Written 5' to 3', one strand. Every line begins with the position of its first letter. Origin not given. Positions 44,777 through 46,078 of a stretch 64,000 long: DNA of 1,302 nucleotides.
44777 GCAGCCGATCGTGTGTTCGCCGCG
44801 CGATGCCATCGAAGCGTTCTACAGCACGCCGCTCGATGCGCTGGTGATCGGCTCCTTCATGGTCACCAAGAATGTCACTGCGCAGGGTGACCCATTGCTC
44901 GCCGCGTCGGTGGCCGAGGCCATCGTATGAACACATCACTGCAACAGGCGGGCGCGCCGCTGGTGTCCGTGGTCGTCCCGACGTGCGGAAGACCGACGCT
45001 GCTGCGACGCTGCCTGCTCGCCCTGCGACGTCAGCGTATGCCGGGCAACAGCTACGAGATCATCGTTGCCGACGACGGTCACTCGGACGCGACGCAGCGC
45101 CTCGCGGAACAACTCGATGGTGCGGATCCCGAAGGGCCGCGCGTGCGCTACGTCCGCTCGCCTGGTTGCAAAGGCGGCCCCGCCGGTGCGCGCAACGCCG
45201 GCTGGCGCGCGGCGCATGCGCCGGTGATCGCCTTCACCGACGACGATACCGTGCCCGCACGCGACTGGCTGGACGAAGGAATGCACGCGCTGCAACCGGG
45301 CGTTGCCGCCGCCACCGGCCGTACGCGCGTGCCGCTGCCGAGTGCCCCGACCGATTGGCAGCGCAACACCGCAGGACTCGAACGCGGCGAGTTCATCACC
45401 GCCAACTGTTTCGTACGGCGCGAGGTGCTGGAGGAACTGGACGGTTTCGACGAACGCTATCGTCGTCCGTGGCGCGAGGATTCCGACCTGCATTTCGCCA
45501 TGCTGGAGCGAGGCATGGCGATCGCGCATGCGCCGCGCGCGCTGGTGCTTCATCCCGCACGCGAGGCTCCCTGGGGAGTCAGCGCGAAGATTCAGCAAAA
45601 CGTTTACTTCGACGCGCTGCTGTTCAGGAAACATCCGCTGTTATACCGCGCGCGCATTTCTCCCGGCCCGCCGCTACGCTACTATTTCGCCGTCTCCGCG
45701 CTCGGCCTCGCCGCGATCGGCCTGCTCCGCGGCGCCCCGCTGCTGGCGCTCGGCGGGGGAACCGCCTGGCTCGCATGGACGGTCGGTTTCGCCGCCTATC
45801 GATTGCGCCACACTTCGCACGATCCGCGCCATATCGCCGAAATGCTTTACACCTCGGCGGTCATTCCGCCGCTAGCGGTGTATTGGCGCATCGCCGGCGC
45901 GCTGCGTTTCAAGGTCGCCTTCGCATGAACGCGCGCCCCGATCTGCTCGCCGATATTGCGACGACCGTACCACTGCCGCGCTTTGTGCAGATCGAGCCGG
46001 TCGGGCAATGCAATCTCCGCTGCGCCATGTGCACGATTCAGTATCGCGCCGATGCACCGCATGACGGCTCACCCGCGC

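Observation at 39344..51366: Sigma-54-fronted, translationally coupled 11-gene glycan-assembly operon lacking any export, polymerase or lipid A/Kdo genes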

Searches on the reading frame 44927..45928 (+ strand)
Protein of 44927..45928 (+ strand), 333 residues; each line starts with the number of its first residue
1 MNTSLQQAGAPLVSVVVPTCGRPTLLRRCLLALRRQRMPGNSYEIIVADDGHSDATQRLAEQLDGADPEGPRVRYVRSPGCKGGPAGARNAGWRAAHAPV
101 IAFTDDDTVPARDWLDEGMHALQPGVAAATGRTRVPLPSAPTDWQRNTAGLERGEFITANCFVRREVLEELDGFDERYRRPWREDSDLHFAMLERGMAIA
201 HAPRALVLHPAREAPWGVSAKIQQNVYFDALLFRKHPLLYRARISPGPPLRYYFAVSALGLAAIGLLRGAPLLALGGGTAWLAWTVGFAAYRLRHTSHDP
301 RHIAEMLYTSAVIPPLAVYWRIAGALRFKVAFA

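Call 6: search_protein_families(library=pfam, proteins=[window:44927-45928:+], max_evalue=0.01)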
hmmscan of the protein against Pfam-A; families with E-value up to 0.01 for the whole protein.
window:44927-45928:+ (333 aa): 4 families
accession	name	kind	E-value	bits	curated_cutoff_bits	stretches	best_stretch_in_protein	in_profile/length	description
PF00535.33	Glycos_transf_2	-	6.4e-26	91.7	23.3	1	14-148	1-130/168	Glycosyl transferase family 2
PF13641.12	Glyco_tranf_2_3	-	4.3e-15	56.8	27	1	13-217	3-219/230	Glycosyltransferase like family 2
PF10111.15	Glyco_tranf_2_2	-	6.6e-06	26.3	27.3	0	41-117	28-101/276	Glycosyltransferase like family 2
PF13632.12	Glyco_trans_2_3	-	7.1e-06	26.4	27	1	101-225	2-136/198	Glycosyl transferase family group 2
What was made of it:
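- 44927..45928 (+): GT2 glycosyltransferase, soluble. PF00535 (call 6).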

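Call 7: search_protein_families(library=ncbifam, proteins=[window:44927-45928:+], max_evalue=0.001)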
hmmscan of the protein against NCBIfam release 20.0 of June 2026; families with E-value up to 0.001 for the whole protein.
window:44927-45928:+ (333 aa): 15 families
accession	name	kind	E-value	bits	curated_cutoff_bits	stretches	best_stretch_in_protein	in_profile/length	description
TIGR03965.1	mycofact_glyco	equivalog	1.1e-34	120.2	280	1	10-306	73-371/467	mycofactocin biosynthesis glycosyltransferase MftF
NF041875.1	EPS_EpsD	equivalog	7.4e-28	97.9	370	1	13-214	1-211/325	exopolysaccharide biosynthesis glycosyltransferase EpsD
NF050050.1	ProtGlycPglI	equivalog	2.2e-13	50.3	500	1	11-113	2-99/306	GalNAc(5)-diNAcBac-PP-undecaprenol beta-1,3-glucosyltransferase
NF038302.1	EPS_HpsE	equivalog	4.2e-11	42.4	300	1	14-130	4-121/307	hormogonium polysaccharide biosynthesis glycosyltransferase HpsE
NF038299.1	EPS_HpsN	equivalog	6.3e-11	41.8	425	1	11-132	1-118/317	hormogonium polysaccharide biosynthesis glycosyltransferase HpsN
TIGR04283.1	glyco_like_mftF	equivalog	8.8e-09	35.3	182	1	13-226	1-202/221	TIGR04283 family arsenosugar biosynthesis glycosyltransferase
NF007482.0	PRK10073.1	equivalog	8.9e-08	31.5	423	1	10-108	5-96/334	glycosyltransferase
NF047683.1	TeichurnBiosyTuaG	equivalog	5.5e-07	29.5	400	1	10-122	5-111/252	teichuronic acid biosynthesis protein TuaG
TIGR03937.1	PgaC_IcaA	equivalog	6.8e-07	28.6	422.3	1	4-135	38-165/407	poly-beta-1,6-N-acetyl-D-glucosamine synthase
NF041394.1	GtaseAglG_Halo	equivalog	1.1e-06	28.1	440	1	42-132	32-117/304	glucosyl-dolichyl phosphate glucuronosyltransferase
TIGR03469.1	HpnB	hypoth_equivalog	1.6e-06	27.4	379.25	1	7-114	40-152/386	hopene-associated glycosyltransferase HpnB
TIGR04440.1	glyco_TIGR04440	domain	3.5e-06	26.9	70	1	13-137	2-123/215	TIGR00180 family glycosyltransferase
NF045692.1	OglycostaseCruG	equivalog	0.00014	21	600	0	12-68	42-96/386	2'-O-glycosyltransferase CruG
TIGR04017.1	WcaA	equivalog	0.0003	20.5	495.75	1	10-108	4-96/279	colanic acid biosynthesis glycosyltransferase WcaA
NF007453.0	PRK10018.1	equivalog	0.00052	19.8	382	1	10-108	5-97/280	colanic acid biosynthesis glycosyltransferase WcaA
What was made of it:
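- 44927..45928 (+): Best NCBIfam hit is MftF-like at 120 bits, below the 280 cutoff (call 7).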

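Call 59: search_solved_structures(query=window:44927-45928:+, max_evalue=0.001)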
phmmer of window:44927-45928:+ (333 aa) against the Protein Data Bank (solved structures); distinct sequences matched with E-value up to 0.001: 10.
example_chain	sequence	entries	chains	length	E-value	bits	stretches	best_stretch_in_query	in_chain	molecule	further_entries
2z87_A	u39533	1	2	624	6.6e-11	45.1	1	13-122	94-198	Chondroitin synthase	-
2z86_A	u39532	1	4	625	6.6e-11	45.1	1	13-122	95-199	Chondroitin synthase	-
9jma_A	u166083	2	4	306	5.3e-08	35.5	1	12-120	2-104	GalNAc(5)-diNAcBac-PP-undecaprenol beta-1,3-glucosyltransferase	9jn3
5hea_A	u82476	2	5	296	5.2e-07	32.2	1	11-117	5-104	Putative glycosyltransferase (GalT1)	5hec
6p61_A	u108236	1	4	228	5e-06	29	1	9-113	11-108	Glycosyltransferase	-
6yv7_A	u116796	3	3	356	4.7e-05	25.8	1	10-146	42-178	Glycosyl transferase, family 2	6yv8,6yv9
6yv7_B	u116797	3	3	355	4.8e-05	25.8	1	10-146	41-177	Glycosyl transferase, family 2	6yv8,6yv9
5tze_C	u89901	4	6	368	0.00015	24.1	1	14-115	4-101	Glycosyl transferase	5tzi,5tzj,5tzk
5tz8_A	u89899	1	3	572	0.00033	23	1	14-115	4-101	Glycosyl transferase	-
8uhv_A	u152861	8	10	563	0.00062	22.1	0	11-117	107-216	Glycosyl transferase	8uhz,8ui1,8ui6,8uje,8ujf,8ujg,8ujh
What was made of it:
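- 44927..45928 (+): Only weak PDB hits (call 59).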

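Call 85: search_protein_families(library=padloc, proteins=[window:44927-45928:+], max_evalue=0.001)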
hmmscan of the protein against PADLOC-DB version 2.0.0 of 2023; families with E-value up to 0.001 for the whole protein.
window:44927-45928:+ (333 aa): 0 families
